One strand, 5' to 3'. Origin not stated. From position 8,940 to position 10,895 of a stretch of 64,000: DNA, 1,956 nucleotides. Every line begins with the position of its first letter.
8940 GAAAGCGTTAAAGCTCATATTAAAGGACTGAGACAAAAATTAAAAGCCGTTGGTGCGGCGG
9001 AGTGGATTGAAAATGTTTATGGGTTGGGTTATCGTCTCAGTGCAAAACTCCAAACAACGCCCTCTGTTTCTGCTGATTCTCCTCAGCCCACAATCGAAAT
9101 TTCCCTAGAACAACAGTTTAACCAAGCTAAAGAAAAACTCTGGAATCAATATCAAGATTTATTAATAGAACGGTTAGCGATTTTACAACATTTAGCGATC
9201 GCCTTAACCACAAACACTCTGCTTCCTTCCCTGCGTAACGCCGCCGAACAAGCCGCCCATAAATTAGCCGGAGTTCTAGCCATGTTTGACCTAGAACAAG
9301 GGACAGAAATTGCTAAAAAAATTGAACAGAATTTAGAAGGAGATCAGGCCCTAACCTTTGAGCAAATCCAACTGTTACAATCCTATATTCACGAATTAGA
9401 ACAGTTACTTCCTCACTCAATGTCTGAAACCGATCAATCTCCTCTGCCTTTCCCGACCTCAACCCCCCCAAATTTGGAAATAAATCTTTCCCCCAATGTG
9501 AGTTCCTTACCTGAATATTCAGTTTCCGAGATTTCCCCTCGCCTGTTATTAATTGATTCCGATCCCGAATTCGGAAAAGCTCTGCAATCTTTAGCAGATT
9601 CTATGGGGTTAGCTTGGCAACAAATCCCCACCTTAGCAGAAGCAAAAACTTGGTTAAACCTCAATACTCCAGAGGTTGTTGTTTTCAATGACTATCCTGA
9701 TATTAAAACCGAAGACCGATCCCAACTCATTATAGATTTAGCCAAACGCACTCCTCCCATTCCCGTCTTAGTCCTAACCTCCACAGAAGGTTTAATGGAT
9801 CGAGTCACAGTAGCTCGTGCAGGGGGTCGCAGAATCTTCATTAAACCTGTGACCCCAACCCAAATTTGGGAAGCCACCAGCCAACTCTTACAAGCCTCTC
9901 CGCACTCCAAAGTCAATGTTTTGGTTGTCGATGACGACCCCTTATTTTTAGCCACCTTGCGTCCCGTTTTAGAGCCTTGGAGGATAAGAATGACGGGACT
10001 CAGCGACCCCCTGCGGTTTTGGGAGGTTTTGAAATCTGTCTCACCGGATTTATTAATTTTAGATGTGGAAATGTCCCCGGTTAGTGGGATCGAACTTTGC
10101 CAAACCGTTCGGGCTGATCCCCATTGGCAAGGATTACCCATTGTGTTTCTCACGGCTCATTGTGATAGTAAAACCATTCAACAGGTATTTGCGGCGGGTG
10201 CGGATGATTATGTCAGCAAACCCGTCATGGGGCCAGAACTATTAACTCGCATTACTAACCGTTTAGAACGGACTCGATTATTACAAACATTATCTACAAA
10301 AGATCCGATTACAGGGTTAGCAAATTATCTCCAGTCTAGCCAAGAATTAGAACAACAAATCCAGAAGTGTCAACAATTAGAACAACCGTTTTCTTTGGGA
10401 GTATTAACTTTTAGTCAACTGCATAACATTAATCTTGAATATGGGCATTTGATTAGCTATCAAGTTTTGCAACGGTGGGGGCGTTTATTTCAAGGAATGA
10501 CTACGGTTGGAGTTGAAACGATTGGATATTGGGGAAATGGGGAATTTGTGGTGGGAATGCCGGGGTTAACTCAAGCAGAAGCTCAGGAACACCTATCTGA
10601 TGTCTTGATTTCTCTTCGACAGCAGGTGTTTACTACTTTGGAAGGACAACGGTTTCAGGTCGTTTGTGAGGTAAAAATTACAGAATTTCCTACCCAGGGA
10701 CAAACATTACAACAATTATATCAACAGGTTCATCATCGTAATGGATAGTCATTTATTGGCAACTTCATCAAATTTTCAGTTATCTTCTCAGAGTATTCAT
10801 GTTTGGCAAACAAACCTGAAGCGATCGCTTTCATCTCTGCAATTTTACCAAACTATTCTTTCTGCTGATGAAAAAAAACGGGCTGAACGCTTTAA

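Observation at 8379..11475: Single-polypeptide phosphorelay-like response regulator with a degenerate GGDEF domain, translationally coupled to an Sfp-type PPTase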

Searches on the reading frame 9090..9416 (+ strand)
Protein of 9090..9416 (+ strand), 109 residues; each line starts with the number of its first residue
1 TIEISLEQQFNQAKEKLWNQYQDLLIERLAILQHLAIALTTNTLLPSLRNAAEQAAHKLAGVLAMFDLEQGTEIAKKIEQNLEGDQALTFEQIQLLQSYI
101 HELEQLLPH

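Call 74: search_solved_structures(query=A3, max_evalue=1, show_alignments=3)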
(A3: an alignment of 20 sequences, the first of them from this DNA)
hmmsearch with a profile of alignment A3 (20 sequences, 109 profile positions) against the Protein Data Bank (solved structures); distinct sequences matched with E-value up to 1: 5.
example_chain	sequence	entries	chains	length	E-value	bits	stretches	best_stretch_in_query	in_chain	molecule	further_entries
1sr2_A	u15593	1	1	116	0.021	18.3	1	53-86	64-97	Putative sensor-like histidine kinase yojN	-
1tqg_A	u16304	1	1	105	0.073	16.6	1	27-100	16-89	Chemotaxis protein cheA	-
2ld6_A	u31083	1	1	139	0.13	15.8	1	27-100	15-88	Chemotaxis protein CheA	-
9d80_A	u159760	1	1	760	0.63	13.6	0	18-92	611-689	Portal protein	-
4rgk_A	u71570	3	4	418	0.99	13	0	31-88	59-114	Uncharacterized protein | DUF1479 domain-containing protein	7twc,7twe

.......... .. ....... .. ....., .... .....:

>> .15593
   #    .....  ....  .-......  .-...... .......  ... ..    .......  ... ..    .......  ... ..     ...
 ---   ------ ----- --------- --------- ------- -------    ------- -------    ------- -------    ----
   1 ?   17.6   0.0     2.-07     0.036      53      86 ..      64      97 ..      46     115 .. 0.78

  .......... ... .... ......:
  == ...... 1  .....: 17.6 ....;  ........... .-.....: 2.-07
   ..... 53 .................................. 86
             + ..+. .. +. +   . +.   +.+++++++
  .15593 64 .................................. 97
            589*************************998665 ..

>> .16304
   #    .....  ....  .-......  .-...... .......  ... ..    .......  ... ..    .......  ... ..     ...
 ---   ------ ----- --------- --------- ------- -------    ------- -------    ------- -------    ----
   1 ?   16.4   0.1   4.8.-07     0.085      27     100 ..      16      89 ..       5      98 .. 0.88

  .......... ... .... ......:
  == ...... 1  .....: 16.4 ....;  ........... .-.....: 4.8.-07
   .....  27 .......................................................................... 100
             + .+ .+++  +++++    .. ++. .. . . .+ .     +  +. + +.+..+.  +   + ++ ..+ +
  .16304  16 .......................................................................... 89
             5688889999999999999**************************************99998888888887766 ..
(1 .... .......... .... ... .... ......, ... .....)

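Call 85: predict_structure(alignment_id=A3)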
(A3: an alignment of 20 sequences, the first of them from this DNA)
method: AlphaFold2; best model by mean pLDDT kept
length: 109 residues; sequences in the alignment: 20
mean_pLDDT: 91.9   pTM: 0.81
mean pLDDT of the five models: 91.9, 91.2, 90.6, 90.2, 89.0
residues with pLDDT >= 90: 79; 70-90: 24; 50-70: 6; < 50: 0
segments of 3 or more residues with pLDDT < 50: none
pLDDT, mean of each block of 10 residues (from residue 1): 76 87 92 96 95 98 94 98 92 97 86
secondary structure, 60 per line:
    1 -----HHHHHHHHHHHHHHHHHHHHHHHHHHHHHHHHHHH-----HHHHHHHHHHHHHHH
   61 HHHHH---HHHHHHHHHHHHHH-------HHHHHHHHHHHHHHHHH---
elements in order: H6-40 H46-65 H69-82 H90-106

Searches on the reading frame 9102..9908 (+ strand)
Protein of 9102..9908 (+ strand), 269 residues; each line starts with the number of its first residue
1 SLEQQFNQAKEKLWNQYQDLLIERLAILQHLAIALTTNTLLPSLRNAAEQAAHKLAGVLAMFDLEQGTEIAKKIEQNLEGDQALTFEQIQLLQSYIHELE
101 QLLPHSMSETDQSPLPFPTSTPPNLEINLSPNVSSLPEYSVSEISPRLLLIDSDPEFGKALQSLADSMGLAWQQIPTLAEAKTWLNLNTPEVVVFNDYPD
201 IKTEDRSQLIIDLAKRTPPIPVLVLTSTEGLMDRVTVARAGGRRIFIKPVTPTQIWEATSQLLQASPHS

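Call 34: search_solved_structures(query=window:9102-9908:+, max_evalue=1, show_alignments=5)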
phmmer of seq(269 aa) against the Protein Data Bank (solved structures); distinct sequences matched with E-value up to 1: 23.
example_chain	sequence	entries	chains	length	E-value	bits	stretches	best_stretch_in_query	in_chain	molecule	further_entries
4q7e_A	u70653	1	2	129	0.0012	21.9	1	144-250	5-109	Response regulator of a two component regulatory system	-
5uic_A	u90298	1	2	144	0.0031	20.6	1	145-250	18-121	Two-component response regulator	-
2pkx_A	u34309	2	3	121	0.0099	18.9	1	177-256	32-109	Transcriptional regulatory protein phoP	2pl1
4yn8_A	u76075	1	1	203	0.012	18.7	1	146-257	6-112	Response regulator ChrA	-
4ja2_A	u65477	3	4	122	0.021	17.9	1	185-263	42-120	Response regulator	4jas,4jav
3gwg_A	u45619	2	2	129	0.022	17.8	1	180-258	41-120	Chemotaxis protein cheY homolog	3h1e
7l9c_A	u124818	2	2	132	0.022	17.8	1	144-251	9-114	Regulator of RpoS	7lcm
3h1g_A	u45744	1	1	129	0.024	17.7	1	180-258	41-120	Chemotaxis protein cheY homolog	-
3eod_A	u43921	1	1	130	0.028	17.5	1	146-251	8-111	Protein hnr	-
1ys6_A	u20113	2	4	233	0.028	17.5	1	144-259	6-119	Transcriptional regulatory protein prrA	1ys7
9lbr_A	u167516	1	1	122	0.031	17.4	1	215-263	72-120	Response regulator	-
6azr_B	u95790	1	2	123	0.033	17.2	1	216-263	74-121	Chemotaxis regulator-transmits chemoreceptor signals to flagelllar motor components CheY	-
3dge_C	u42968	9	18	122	0.034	17.2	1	216-263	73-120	Response regulator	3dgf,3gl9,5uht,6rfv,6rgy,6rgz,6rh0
3h1f_A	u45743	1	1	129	0.039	17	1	185-258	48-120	Chemotaxis protein cheY homolog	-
6rh1_C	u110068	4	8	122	0.042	16.9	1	218-263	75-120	Response regulator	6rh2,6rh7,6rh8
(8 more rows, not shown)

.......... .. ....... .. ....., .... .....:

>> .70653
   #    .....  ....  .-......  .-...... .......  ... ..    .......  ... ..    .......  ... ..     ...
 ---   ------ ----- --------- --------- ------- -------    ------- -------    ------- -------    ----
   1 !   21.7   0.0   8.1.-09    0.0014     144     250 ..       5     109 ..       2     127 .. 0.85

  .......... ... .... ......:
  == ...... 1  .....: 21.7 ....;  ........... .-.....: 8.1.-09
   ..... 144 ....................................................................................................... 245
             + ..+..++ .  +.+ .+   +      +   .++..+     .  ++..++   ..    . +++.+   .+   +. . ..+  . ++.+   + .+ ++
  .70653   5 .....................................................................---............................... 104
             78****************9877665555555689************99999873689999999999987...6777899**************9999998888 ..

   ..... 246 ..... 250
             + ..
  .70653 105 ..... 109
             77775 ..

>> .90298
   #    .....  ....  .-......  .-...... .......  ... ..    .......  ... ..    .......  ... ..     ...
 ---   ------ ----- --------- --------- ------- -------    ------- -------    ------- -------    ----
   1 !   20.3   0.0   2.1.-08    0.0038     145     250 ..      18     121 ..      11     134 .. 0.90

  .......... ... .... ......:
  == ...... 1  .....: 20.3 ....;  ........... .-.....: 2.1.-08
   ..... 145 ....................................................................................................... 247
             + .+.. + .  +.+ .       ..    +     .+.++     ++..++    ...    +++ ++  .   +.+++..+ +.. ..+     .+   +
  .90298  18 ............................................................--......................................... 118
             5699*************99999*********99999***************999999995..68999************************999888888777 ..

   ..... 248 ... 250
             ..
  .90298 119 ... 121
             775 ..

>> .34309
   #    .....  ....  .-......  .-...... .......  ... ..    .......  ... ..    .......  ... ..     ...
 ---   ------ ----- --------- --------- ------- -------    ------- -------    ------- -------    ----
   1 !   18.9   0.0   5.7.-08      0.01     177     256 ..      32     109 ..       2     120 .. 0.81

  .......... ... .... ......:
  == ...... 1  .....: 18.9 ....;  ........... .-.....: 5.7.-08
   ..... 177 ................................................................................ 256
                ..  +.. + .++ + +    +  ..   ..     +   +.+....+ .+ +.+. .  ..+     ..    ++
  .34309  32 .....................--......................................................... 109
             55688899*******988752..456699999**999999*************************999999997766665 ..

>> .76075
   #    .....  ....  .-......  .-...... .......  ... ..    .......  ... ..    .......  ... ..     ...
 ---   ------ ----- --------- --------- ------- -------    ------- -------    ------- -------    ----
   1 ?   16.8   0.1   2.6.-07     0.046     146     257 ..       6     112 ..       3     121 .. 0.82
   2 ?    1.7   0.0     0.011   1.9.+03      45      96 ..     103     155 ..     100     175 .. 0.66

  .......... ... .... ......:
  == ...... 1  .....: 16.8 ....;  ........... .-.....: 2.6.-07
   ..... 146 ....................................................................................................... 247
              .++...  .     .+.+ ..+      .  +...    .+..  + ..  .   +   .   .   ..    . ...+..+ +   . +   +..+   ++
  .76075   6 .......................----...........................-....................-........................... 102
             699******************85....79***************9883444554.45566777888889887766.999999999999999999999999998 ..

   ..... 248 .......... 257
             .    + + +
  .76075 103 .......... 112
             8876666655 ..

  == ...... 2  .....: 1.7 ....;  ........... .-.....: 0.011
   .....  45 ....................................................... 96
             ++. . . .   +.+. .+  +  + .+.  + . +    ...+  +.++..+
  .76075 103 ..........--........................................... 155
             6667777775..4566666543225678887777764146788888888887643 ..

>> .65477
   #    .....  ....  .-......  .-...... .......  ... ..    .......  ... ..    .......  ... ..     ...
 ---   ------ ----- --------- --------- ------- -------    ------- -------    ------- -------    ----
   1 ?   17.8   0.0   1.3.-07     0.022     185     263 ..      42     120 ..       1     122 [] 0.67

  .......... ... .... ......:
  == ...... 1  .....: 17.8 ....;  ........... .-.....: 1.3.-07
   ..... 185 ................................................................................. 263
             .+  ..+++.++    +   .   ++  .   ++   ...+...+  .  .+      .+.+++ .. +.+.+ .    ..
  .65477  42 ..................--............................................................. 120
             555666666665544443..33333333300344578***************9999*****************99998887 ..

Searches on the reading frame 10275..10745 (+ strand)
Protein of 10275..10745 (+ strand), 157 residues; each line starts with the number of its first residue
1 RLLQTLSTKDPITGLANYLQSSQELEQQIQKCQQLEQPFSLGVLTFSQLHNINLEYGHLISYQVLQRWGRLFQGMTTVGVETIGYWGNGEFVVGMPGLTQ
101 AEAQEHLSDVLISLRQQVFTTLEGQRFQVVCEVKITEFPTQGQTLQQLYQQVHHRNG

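Call 33: search_solved_structures(query=window:10275-10745:+, max_evalue=0.01, show_alignments=4)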
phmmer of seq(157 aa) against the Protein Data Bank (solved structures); distinct sequences matched with E-value up to 0.01: 19.
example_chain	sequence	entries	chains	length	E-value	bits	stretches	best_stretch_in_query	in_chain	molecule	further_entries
5m3c_A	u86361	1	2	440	8e-09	38.8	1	9-148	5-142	Diguanylate cyclase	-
6zxb_A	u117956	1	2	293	3.3e-07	33.6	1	6-104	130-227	Putative GGDEF/response regulator receiver domain protein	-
6zxc_A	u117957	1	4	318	3.9e-07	33.3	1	6-104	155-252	Putative GGDEF/response regulator receiver domain protein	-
3qyy_A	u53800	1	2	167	4.4e-07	33.1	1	8-135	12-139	Response regulator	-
6zxm_A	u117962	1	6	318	4.4e-07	33.1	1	6-104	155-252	Putative GGDEF/response regulator receiver domain protein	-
5llw_B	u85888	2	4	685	1.7e-06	31.3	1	3-101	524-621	Diguanylate cyclase (GGDEF) domain-containing protein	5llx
6et7_A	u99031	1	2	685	3.6e-06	30.2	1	3-101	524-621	Diguanylate cyclase (GGDEF) domain-containing protein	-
7e6g_A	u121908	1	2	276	6.4e-06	29.4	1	3-147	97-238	Putative GGDEF domain protein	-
6d9m_A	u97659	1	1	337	2.3e-05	27.6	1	10-148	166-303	Fusion protein of Endolysin,Response receiver sensor diguanylate cyclase, GAF domain-conta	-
9p6j_A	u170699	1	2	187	0.00052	23.2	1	3-109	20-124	diguanylate cyclase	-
4urs_A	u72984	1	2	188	0.00055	23.1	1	3-150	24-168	DIGUANYLATE CYCLASE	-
9g86_A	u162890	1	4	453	0.00079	22.6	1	6-149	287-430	Response regulator PleD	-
9g85_A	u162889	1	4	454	0.00079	22.6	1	6-149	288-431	Response regulator PleD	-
1w25_A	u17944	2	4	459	0.0008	22.6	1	6-149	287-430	STALKED-CELL DIFFERENTIATION CONTROLLING PROTEIN | RESPONSE REGULATOR PLED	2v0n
2wb4_A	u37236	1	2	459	0.0008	22.6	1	6-149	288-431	DIGUANYLATE CYCLASE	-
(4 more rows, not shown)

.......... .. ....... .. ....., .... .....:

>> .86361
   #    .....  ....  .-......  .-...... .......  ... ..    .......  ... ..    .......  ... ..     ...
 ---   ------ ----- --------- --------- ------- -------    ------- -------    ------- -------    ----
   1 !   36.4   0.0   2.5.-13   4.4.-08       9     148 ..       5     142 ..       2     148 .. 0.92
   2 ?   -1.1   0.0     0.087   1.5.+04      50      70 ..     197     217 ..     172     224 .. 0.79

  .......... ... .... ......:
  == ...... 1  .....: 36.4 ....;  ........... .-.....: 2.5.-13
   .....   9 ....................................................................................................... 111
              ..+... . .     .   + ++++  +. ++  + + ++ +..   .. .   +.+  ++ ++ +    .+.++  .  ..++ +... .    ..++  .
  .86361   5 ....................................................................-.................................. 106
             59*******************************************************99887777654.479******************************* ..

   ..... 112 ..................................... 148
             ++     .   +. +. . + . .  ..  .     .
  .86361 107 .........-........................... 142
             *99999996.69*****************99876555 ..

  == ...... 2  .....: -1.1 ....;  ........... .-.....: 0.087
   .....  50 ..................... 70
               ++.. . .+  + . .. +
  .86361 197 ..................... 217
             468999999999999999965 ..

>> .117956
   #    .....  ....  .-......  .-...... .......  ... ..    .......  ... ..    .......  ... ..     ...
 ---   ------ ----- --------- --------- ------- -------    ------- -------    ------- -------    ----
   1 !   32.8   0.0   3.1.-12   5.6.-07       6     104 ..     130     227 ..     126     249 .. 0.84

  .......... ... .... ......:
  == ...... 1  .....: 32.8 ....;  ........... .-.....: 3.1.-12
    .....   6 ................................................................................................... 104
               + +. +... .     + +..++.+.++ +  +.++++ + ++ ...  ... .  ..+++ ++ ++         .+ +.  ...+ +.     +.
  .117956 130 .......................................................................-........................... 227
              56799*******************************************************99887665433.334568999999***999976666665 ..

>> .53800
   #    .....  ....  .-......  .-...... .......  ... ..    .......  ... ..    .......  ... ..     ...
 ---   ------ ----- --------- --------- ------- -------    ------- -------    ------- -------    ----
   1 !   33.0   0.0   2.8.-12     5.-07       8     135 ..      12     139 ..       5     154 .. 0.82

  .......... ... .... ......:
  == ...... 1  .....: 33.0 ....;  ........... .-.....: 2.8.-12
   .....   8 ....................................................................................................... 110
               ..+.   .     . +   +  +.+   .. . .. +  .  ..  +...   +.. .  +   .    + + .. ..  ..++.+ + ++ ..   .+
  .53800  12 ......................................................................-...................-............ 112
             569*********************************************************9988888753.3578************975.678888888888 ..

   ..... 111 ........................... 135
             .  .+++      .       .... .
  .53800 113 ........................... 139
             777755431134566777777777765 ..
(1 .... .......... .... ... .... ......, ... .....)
